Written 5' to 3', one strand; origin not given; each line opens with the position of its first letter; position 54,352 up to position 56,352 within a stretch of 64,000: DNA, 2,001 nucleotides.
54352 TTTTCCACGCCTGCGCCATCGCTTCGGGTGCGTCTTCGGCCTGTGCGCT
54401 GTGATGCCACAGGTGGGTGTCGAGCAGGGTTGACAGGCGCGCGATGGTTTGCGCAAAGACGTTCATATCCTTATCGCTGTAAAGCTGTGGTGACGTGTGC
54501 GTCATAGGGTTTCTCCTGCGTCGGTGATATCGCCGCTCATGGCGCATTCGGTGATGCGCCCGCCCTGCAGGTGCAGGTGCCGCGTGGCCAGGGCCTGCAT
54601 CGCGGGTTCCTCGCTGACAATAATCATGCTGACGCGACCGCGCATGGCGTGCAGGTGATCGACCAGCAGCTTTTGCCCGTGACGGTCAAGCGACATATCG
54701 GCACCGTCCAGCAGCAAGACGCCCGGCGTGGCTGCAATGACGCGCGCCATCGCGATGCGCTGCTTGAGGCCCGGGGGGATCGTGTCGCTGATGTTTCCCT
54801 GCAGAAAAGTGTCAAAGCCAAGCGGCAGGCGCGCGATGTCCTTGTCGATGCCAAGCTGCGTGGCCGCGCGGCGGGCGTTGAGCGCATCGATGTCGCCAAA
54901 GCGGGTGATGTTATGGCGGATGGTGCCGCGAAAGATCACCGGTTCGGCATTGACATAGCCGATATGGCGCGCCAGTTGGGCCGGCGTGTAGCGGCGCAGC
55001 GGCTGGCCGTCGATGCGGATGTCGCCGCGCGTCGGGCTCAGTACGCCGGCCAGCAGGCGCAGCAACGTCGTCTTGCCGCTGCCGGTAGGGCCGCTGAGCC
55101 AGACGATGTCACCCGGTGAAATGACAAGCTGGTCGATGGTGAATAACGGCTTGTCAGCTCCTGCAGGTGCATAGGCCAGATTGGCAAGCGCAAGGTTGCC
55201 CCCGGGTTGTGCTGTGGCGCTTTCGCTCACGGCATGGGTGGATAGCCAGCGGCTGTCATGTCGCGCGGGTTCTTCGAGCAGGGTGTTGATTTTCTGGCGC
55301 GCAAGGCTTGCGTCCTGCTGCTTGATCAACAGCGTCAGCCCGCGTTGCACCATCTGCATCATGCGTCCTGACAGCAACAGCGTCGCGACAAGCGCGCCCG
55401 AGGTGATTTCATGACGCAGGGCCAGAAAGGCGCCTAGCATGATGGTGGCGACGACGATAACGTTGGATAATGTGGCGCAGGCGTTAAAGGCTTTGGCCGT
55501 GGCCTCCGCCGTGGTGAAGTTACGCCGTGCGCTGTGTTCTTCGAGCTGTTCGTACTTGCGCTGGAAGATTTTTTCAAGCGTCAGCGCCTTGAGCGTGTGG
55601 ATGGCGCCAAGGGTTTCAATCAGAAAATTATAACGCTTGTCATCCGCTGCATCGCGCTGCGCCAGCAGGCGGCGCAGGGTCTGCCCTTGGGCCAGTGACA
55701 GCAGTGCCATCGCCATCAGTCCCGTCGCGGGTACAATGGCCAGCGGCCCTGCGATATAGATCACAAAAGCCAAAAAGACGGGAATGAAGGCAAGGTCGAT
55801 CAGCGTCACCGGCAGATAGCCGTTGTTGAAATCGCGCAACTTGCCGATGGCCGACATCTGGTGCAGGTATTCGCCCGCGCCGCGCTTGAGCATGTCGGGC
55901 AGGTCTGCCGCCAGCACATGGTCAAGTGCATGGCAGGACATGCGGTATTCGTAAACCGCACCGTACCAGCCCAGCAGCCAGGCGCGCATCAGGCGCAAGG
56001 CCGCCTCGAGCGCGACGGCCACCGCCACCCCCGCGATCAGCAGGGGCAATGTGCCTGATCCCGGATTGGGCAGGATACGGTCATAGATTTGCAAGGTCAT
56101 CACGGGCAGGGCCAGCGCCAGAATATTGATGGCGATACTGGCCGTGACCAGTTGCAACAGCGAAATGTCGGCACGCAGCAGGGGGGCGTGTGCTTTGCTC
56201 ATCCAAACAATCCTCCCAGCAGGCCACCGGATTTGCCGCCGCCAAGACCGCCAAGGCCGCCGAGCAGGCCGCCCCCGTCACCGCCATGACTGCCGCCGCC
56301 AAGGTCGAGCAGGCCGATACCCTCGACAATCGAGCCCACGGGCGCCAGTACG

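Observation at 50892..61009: Self-contained atypical type I secretion locus: cargo - ABC - ABC - HlyD operon, divergent TolC, adjacent receiver-less sigma54 activator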

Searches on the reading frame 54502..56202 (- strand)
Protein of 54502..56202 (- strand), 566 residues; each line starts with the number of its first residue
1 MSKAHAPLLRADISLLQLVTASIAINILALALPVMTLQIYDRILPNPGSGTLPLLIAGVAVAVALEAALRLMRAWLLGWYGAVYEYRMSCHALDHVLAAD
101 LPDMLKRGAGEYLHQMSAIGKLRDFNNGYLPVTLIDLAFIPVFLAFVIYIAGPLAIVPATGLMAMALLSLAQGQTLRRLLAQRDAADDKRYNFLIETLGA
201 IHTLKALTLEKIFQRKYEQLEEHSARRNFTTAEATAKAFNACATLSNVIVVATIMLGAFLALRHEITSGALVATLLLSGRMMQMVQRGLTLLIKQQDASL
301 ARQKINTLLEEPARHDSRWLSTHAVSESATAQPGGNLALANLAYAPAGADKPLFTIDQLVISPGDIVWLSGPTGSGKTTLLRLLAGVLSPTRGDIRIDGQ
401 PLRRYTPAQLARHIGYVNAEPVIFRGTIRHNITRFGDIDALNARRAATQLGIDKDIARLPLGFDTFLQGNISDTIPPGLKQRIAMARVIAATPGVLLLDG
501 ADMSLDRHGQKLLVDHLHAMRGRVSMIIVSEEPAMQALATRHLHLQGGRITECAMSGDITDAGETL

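Call 9: search_protein_families(library=pfam, proteins=[window:54502-56202:-], max_evalue=0.01)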
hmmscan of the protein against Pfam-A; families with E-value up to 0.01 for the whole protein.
window:54502-56202:- (566 aa): 8 families
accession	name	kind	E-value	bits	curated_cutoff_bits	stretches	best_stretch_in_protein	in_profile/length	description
PF00664.28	ABC_membrane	-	1.9e-25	90.6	28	1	19-282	5-271/274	ABC transporter transmembrane region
PF00005.33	ABC_tran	-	1.6e-21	77.8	25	1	359-500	6-134/137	ABC transporter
PF06414.18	Zeta_toxin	-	2.4e-05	24.3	22.3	1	366-408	18-60/199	Zeta toxin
PF13191.12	AAA_16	-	0.00018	22.5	32.6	1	365-521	25-160/167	AAA ATPase domain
PF00437.27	T2SSE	-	0.00085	18.5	24.9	1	355-391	133-169/370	Type II/IV secretion system protein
PF13555.12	AAA_29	-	0.0025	18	27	1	358-392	16-50/61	P-loop containing region of AAA domain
PF25199.1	nSTAND_NTPase5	-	0.0076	16.5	34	0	364-386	41-63/145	Novel STAND NTPase 5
PF05729.18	NACHT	-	0.0081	16.4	26.7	0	366-385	2-21/167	NACHT domain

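Call 10: search_protein_families(library=ncbifam, proteins=[window:54502-56202:-], max_evalue=0.01)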
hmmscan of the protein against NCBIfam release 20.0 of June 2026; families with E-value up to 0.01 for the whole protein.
window:54502-56202:- (566 aa): 174 families (the best 25 are shown)
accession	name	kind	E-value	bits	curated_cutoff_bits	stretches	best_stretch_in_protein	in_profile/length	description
TIGR03375.1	type_I_sec_LssB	subfamily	2.1e-100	337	693.1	1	12-551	148-680/696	type I secretion system permease/ATPase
TIGR01842.1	type_I_sec_PrtD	subfamily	3.3e-74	250.3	510.15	1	14-554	7-535/544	type I secretion system permease/ATPase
TIGR01846.1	type_I_sec_HlyB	subfamily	5.6e-67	226.5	725.55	1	9-553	135-672/694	type I secretion system permease/ATPase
TIGR03796.1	NHLM_micro_ABC1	equivalog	1.9e-53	181.7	853.3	1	11-530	152-669/710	NHLP family bacteriocin export ABC transporter peptidase/permease/ATPase subunit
TIGR03797.1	NHLM_micro_ABC2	equivalog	4.5e-44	151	709.4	1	14-552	137-664/686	NHLP bacteriocin export ABC transporter permease/ATPase subunit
TIGR01193.1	bacteriocin_ABC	subfamily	5.9e-44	150.7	523.85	1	7-553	149-689/708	peptide cleavage/export ABC transporter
TIGR02857.1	CydD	equivalog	5.9e-41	141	435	1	19-544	11-528/529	thiol reductant ABC exporter subunit CydD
TIGR02204.1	MsbA_rel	hypoth_equivalog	6.3e-41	140.7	780.4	1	170-552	176-554/576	ABC transporter, permease/ATP-binding protein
TIGR00958.1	3a01208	subfamily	5.6e-40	137.3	874.6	1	142-552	291-693/711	antigen peptide transporter 2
TIGR02868.1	CydC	equivalog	4.5e-36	124.6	329.05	1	143-529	144-527/530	thiol reductant ABC exporter subunit CydC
TIGR02203.1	MsbA_lipidA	equivalog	8.5e-36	123.6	602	1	52-552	57-548/572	lipid A export permease/ATP-binding protein MsbA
NF052233.1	CphA_assoc_ABC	equivalog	6.3e-34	117.4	880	1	53-555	230-725/766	cyanophycin metabolism-associated ABC transporter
NF045513.1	HepA_fam_ABC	equivalog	1.8e-32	112.5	725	1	62-552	104-588/610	heterocyst formation ABC transporter subunit HepA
NF008055.0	PRK10789.1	equivalog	2.8e-31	108.6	845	1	19-552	22-550/590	SmdA family multidrug ABC transporter permease/ATP-binding protein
NF010178.0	PRK13657.1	equivalog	2.2e-29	102.4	733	1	17-555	23-552/588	glucan ABC transporter ATP-binding protein/ permease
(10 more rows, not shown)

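Call 27: find_related_loci(query=A2, collection=genome_contigs, flank=10000)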
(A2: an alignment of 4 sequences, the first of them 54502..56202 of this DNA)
Query A2 (566 aa) in genome_contigs; peptide patterns used: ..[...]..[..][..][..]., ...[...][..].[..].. (x = any residue, [..] = any of these).
191 stretches matched a pattern; 140 encode a relative of the query (tblastn E <= 1e-3); the best 80 are kept; 80 distinct loci.
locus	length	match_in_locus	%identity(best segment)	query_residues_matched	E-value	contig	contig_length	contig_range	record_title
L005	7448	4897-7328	48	4-555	1e-166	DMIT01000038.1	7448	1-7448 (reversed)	MAG TPA_asm: Rhodospirillaceae bacterium isolate UBA8720 contig_83686, whole genome shotgun sequence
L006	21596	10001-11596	50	13-552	5e-166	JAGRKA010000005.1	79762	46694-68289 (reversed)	MAG: Alphaproteobacteria bacterium isolate HKST-UBA27 NODE_5_length_79762_cov_5.097961, whole genome shotgun sequence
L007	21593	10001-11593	47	14-550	4e-166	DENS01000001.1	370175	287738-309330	MAG TPA_asm: Micavibrio sp. UBA2638 UBA2638_contig_6206, whole genome shotgun sequence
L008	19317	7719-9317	47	18-554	8e-161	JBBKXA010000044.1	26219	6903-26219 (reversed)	MAG: Bdellovibrionales bacterium isolate metabat_bins.224 k119_1124255, whole genome shotgun sequence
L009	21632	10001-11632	46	18-564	3e-158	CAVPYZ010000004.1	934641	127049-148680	MAG: uncultured Alphaproteobacteria bacterium isolate MFD03250.bin.1.142 genome assembly, contig: contig_8933, whole gen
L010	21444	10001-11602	46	12-552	9e-157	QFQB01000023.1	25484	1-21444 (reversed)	MAG: Micavibrio aeruginosavorus isolate S2_005_002_R2_29 S2_005_002_R2_scaffold_1250, whole genome shotgun sequence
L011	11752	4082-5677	47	13-552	3e-155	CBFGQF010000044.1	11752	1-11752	MAG TPA_asm: uncultured Alphaproteobacteria bacterium isolate SRR14536361_binner13_Refined_63 genome assembly, contig: E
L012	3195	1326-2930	46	13-554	8e-161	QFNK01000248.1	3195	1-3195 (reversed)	MAG: Micavibrio aeruginosavorus isolate S2_018_000_R2_104 S2_018_000_R2_scaffold_13492, whole genome shotgun sequence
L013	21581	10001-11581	46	18-550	1e-152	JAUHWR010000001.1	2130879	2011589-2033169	MAG: Alphaproteobacteria bacterium isolate 2_bin.29 NODE_1_length_2130879_cov_5.234665, whole genome shotgun sequence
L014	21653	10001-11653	46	1-552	1e-152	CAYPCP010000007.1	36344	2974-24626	MAG TPA_asm: uncultured Pseudobdellovibrionaceae bacterium isolate SRP329715_co2_109 genome assembly, contig: NODE_2442_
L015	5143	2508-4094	48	16-551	1e-154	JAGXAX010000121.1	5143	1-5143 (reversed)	MAG: Alphaproteobacteria bacterium isolate REEB87 contig-150_23224, whole genome shotgun sequence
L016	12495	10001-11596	44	17-554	8e-151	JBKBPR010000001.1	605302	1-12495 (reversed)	MAG: Alphaproteobacteria bacterium isolate 21H_022.bin.7 NODE_1_length_605302_cov_7.161082, whole genome shotgun sequenc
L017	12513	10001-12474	44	15-555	1e-149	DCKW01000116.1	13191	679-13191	MAG TPA_asm: Micavibrio sp. UBA1664 UBA1664_contig_52389, whole genome shotgun sequence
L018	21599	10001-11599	44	13-552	1e-149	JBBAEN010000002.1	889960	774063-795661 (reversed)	MAG: Micavibrio sp. isolate SO_2017_LW2_157 scaffold_2_c1_LW138R_2017, whole genome shotgun sequence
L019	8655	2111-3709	46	13-552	2e-149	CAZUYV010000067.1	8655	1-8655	MAG TPA_asm: uncultured Micavibrio sp. isolate SRP193066_co1_69 genome assembly, contig: NODE_7151_length_8655_cov_6.607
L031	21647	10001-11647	43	15-554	2e-136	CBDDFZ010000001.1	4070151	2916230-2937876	MAG: Alphaproteobacteria bacterium isolate b6aa2659-7d1d-45a1-9f22-567302c98a9b genome assembly, contig: contig_1, whole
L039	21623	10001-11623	38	3-553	3e-126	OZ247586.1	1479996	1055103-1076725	MAG: Rickettsiaceae bacterium isolate 87d3e141-fcb4-4733-85b7-274f4070d0b7 genome assembly, chromosome: 1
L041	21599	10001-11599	40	13-554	7e-126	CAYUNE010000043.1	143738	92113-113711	MAG TPA_asm: uncultured Desulfobulbia bacterium isolate binchicken_co219_319 genome assembly, contig: k141_455066, whole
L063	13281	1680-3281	41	13-554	5e-114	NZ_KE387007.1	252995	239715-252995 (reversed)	Desulfogranum mediterraneum DSM 13871 G494DRAFT_scaffold00007.7, whole genome shotgun sequence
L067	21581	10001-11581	37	18-551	3e-107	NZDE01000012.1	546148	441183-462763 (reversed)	MAG: Alphaproteobacteria bacterium isolate ARS11 MHASMcontig_310015, whole genome shotgun sequence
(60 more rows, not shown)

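Call 42: search_solved_structures(query=window:54502-56202:-, max_evalue=1e-20, show_alignments=2)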
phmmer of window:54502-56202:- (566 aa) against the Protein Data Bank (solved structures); distinct sequences matched with E-value up to 1e-20: 141 (the best 60 are shown).
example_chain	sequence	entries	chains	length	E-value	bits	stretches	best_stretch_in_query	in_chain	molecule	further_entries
5l22_B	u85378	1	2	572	5.9e-49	170.3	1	19-550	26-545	ABC transporter (HlyB subfamily)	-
8zpx_B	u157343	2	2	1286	5e-47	164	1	153-564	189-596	ABC transporter B family member 1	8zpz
9juj_A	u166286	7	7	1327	5.5e-47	163.8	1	153-564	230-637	ABC transporter B family member 1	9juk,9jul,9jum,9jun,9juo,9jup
8zq4_B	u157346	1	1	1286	5.6e-47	163.8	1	153-564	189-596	ABC transporter B family member 1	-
6qex_A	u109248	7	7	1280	9.3e-47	163.1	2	154-552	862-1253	Multidrug resistance protein 1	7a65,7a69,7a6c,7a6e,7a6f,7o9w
8sa0_A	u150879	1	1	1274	9.5e-47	163.1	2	154-552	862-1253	ATP-dependent translocase ABCB1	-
8gmg_A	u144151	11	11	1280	9.6e-47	163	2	154-552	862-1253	ATP-dependent translocase ABCB1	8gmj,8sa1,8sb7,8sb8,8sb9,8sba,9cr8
6c0v_A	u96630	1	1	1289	1.1e-46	162.9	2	154-552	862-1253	Multidrug resistance protein 1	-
8y6h_A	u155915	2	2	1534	1.9e-46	162.1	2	154-552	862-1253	ATP-dependent translocase ABCB1,mNeonGreen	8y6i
9nfi_A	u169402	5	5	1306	1.3e-45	159.3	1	162-548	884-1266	Permeability Glycoprotein (P-gp)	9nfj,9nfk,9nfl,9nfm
6fn1_A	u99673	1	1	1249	1.8e-44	155.6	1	154-552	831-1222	Human-mouse chimeric ABCB1 (ABCBHM)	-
6fn4_A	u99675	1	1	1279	1.9e-44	155.5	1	154-552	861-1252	Apo form of Human-mouse chimeric ABCB1 (ABCB1HM) in complex with Antigen binding fragment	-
7zk9_A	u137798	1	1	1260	4.4e-44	154.3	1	154-552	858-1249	ATP-dependent translocase ABCB1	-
7zk8_A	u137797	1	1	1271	4.7e-44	154.2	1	154-552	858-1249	ATP-dependent translocase ABCB1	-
6ujp_A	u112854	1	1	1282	4.7e-44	154.2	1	154-552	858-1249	ATP-dependent translocase ABCB1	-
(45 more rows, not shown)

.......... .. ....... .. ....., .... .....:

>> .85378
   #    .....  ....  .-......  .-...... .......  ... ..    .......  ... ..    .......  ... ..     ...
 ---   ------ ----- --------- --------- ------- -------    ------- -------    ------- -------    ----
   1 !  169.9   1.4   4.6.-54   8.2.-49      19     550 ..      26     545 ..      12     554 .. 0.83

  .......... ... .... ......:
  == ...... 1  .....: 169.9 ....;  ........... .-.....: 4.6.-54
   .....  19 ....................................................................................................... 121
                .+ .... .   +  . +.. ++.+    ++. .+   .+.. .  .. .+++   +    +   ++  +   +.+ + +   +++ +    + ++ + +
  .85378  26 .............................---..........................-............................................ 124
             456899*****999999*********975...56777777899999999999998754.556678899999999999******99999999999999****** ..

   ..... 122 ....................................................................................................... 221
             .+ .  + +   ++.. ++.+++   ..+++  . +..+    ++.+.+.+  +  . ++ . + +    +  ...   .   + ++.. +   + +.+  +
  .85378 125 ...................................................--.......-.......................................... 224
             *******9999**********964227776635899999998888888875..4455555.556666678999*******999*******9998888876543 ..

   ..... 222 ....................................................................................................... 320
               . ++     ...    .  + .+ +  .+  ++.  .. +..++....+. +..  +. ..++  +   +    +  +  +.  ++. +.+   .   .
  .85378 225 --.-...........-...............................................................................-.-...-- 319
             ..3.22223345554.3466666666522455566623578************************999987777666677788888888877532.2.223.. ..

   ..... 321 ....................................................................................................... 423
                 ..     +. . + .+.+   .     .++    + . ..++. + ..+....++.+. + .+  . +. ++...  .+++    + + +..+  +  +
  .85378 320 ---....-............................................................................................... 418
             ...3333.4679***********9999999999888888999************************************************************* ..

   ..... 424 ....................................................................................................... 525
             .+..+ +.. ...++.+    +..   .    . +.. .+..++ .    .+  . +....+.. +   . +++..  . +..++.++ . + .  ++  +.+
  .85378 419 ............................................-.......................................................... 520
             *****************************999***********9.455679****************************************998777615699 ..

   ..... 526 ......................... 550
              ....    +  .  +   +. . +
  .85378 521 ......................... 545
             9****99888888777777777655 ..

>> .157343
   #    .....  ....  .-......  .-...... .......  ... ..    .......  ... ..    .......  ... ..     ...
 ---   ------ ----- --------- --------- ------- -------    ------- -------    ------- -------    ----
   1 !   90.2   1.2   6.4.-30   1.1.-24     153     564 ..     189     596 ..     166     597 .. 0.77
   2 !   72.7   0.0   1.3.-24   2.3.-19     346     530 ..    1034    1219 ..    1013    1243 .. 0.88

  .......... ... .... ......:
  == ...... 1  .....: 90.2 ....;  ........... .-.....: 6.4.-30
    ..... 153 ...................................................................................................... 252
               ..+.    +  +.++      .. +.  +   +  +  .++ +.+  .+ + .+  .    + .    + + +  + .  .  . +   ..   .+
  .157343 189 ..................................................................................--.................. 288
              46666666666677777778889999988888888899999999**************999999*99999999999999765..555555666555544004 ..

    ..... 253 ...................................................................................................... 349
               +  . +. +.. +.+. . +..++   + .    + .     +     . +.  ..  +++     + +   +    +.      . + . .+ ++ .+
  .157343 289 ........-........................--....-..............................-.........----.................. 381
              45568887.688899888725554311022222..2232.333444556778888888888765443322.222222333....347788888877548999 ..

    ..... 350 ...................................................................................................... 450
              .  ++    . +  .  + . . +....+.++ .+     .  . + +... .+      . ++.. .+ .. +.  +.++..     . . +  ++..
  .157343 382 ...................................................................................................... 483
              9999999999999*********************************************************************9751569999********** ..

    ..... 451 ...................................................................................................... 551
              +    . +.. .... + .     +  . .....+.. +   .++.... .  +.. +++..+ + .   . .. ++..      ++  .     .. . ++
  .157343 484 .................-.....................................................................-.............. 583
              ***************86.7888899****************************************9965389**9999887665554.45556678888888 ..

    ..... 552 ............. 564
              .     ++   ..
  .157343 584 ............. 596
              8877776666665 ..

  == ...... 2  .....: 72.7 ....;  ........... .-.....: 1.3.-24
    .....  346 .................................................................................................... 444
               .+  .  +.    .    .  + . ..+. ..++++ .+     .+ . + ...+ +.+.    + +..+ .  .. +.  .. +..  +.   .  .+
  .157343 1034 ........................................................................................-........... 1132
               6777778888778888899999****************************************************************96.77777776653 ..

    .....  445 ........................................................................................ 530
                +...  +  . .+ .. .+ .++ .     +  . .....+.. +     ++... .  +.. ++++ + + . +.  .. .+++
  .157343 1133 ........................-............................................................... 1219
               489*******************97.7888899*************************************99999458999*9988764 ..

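Call 74: search_protein_families(library=pfam, proteins=[L039:15273-16199:+, L039:16209-19364:+, L041:15294-16268:+, L067:15061-15999:+, L031:15338-16267:+, L031:16271-18985:+, L041:8849-9520:-, L063:600-1514:-], max_evalue=0.001)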
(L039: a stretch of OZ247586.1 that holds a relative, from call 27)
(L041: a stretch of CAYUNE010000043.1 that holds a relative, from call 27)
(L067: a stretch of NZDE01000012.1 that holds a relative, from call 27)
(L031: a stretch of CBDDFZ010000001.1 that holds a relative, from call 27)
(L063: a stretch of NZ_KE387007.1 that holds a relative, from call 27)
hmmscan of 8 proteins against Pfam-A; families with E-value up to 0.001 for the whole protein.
L039:15273-16199:+ (308 aa): 3 families
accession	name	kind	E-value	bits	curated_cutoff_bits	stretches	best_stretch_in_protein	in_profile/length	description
PF00072.30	Response_reg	-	3e-24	85.7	30.2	1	11-123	1-109/111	Response regulator receiver domain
PF13581.12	HATPase_c_2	-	1.2e-08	35.4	27.4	1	179-296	30-125/127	Histidine kinase-like ATPase domain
PF21714.3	KaiA_N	-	0.00095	19.7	27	0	16-98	8-86/125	Circadian clock protein KaiA, N-terminal domain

L039:16209-19364:+ (1051 aa): 7 families
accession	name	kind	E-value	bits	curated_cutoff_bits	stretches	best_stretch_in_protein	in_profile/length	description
PF03924.19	CHASE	-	8.4e-29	101.1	25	1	259-438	2-182/189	CHASE domain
PF02518.31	HATPase_c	-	6e-28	97.9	26.4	1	782-897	1-107/111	Histidine kinase-, DNA gyrase B-, and HSP90-like ATPase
PF00072.30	Response_reg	-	3e-25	89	30.2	1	929-1039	1-105/111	Response regulator receiver domain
PF05231.19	MASE1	-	4.7e-24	85.5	29.8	1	11-192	5-180/299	MASE1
PF00512.31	HisKA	-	2.2e-21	76.1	26.9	1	670-735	1-66/66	His Kinase A (phospho-acceptor) domain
PF08447.18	PAS_3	-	5.9e-20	71.8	25.6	1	558-643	3-88/89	PAS fold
PF23198.2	PDE8A_N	-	0.00035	20.9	29.6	0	932-1022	18-103/147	PDE8A-like, N-terminal domain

L041:15294-16268:+ (324 aa): 2 families
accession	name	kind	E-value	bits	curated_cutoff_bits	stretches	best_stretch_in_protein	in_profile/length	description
PF00072.30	Response_reg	-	3.9e-25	88.6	30.2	1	20-133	1-110/111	Response regulator receiver domain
PF13581.12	HATPase_c_2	-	3.8e-08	33.8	27.4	1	193-307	35-126/127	Histidine kinase-like ATPase domain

L067:15061-15999:+ (312 aa): 2 families
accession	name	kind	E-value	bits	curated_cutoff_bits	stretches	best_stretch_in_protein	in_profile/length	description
PF00072.30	Response_reg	-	1.2e-23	83.8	30.2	1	16-128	1-109/111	Response regulator receiver domain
PF13581.12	HATPase_c_2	-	2.6e-05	24.6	27.4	1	194-302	40-125/127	Histidine kinase-like ATPase domain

L031:15338-16267:+ (309 aa): 1 family
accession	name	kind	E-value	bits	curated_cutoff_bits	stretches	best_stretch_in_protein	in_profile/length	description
PF00072.30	Response_reg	-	9.4e-24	84.2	30.2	1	12-124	1-109/111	Response regulator receiver domain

L031:16271-18985:+ (904 aa): 7 families
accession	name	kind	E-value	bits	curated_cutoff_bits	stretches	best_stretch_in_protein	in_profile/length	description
PF02518.31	HATPase_c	-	1.6e-28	99.8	26.4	1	354-467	2-110/111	Histidine kinase-, DNA gyrase B-, and HSP90-like ATPase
PF00072.30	Response_reg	-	2.4e-27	95.8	30.2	1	515-630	1-110/111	Response regulator receiver domain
PF00512.31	HisKA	-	2.2e-21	76.1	26.9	1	242-306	2-66/66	His Kinase A (phospho-acceptor) domain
PF08448.16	PAS_4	-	3.2e-13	50.3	23.1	1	94-203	2-108/110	PAS fold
PF01627.28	Hpt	-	2.1e-08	34.7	24.6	1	810-894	2-80/84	Hpt domain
PF00989.32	PAS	-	5.2e-08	33.3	22.6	1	88-200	2-113/113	PAS fold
PF13426.13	PAS_9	-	6.6e-07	30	27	1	97-202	1-103/103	PAS domain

L041:8849-9520:- (223 aa): 0 families

L063:600-1514:- (304 aa): 0 families
